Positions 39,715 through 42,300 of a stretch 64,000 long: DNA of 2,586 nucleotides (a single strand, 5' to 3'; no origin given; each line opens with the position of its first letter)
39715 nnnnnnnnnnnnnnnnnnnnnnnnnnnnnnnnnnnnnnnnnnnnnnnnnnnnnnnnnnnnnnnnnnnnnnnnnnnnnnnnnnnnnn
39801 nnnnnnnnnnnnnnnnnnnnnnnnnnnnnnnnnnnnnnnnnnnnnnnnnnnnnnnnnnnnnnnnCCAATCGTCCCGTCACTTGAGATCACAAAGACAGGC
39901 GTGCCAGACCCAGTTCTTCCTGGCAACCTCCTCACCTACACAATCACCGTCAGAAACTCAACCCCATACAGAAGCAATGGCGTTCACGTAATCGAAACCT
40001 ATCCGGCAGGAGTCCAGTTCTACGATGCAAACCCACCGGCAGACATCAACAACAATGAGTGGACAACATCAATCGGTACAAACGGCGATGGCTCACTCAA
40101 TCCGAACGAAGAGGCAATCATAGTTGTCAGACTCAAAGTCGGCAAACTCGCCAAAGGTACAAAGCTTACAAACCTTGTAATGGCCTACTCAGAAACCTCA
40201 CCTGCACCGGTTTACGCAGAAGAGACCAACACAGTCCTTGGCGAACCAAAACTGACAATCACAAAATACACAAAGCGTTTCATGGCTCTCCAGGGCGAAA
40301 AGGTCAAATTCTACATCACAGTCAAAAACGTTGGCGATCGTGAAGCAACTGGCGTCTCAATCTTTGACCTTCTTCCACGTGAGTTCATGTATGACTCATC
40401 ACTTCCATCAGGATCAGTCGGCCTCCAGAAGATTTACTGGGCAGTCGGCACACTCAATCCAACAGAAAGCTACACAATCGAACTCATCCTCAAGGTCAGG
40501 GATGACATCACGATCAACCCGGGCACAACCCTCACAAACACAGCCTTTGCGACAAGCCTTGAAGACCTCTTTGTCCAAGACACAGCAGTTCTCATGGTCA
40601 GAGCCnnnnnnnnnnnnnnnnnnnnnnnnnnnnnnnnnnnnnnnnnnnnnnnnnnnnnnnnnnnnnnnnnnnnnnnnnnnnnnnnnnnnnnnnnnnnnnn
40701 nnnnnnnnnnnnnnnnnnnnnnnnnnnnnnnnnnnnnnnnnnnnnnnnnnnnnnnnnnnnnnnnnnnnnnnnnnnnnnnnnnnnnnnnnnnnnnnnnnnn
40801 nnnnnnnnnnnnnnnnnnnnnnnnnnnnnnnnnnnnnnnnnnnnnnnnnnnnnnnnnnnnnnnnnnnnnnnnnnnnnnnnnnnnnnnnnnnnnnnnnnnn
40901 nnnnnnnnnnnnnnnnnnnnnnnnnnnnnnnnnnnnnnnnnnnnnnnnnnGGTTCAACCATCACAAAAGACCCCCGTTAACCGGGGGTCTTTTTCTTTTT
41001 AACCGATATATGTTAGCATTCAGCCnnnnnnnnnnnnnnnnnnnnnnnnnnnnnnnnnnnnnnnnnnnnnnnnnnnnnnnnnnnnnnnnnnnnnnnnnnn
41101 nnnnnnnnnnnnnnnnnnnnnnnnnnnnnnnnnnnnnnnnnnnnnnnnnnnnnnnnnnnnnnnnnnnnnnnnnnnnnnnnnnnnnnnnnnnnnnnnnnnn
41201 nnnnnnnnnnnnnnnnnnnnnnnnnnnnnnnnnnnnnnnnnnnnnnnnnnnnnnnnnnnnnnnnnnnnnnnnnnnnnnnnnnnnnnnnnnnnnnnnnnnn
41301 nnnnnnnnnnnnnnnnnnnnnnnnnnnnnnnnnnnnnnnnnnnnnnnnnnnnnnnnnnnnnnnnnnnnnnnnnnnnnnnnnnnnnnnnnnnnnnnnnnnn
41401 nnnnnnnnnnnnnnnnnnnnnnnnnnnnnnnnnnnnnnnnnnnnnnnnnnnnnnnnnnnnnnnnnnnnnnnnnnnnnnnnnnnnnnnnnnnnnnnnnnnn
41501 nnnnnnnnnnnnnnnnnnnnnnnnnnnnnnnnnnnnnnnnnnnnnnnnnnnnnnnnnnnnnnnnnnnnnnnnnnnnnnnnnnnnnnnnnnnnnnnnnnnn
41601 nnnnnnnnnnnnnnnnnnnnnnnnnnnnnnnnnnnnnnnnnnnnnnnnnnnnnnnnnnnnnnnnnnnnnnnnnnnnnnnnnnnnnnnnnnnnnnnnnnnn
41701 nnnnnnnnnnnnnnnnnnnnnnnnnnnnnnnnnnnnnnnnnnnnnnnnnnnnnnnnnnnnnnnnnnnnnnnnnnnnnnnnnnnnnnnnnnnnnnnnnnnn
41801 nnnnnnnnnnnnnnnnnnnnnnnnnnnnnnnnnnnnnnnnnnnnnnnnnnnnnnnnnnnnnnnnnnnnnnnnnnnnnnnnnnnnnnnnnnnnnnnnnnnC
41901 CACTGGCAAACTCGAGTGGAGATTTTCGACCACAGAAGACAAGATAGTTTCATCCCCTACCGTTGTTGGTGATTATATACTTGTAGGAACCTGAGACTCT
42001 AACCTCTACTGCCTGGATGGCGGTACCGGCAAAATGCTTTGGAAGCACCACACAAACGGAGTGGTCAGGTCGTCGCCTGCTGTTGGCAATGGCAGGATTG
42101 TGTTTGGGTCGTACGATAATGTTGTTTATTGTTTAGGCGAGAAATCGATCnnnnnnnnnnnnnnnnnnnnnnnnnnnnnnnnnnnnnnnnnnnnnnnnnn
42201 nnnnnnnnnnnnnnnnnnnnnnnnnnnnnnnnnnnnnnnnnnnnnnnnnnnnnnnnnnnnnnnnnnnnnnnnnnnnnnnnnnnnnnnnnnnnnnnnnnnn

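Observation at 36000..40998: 1539-aa secreted giant protein with an HExxH motif, DUF11 repeats and a PKD-like tail, plus a free-standing paralogue of the tail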

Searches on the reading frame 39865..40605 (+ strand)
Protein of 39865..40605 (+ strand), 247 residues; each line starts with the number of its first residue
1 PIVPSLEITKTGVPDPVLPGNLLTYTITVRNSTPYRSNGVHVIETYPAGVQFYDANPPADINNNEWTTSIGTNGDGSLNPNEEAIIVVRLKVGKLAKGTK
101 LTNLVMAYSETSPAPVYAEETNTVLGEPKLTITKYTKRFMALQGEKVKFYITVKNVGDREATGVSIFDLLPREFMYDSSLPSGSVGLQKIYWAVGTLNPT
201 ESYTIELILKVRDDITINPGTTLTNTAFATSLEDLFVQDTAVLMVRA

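Call 59: search_solved_structures(query=window:39865-40605:+, max_evalue=10, show_alignments=3)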
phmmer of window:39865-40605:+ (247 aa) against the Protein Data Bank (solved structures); distinct sequences matched with E-value up to 10: 8.
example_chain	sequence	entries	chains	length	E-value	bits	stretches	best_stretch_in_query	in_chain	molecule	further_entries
1xew_X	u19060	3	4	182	0.38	13.1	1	65-120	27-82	SMC protein | Chromosome segregation protein smc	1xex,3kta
5dy9_A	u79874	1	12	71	0.55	12.6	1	128-171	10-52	Hfq-like protein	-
2qtx_A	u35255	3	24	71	0.56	12.6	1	128-171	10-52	Uncharacterized protein MJ1435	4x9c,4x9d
8j5v_A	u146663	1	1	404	0.76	12.2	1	123-199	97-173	Carboxylesterase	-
4i99_A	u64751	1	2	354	0.96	11.8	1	66-120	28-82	Chromosome partition protein Smc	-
5xei_A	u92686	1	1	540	1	11.7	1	66-120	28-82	Chromosome partition protein Smc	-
5xns_A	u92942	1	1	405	1.2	11.5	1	66-120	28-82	Chromosome partition protein Smc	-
7y38_X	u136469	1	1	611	1.3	11.4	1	81-142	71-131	RNA-directed RNA polymerase nsP4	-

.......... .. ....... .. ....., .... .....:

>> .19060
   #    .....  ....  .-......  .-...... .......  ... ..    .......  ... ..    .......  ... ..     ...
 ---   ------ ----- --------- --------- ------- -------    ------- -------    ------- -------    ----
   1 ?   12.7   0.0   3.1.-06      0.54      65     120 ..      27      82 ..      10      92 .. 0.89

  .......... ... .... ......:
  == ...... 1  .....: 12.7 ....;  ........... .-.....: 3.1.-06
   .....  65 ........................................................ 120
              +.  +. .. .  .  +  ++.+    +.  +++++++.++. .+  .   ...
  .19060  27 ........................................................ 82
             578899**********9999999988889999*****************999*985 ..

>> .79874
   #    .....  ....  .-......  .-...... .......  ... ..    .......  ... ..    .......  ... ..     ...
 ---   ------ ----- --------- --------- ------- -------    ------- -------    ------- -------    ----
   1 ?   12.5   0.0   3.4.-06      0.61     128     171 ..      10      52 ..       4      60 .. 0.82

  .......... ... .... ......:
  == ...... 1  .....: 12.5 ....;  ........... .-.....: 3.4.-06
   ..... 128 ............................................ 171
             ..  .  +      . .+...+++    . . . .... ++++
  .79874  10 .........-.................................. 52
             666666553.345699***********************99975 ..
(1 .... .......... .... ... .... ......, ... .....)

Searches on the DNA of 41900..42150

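Call 49: search_rna_families(source=window, start=41900, end=42150, threshold=evalue, max_evalue=10)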
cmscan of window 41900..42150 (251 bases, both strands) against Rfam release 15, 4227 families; matches with E-value up to 10: 1.
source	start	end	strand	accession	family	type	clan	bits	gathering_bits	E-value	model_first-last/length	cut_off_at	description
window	41924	42095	-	RF02042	HOTTIP_3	Gene; lncRNA;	-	9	50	0.35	166-353/353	no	HOXA transcript at the distal tip, conserved region 3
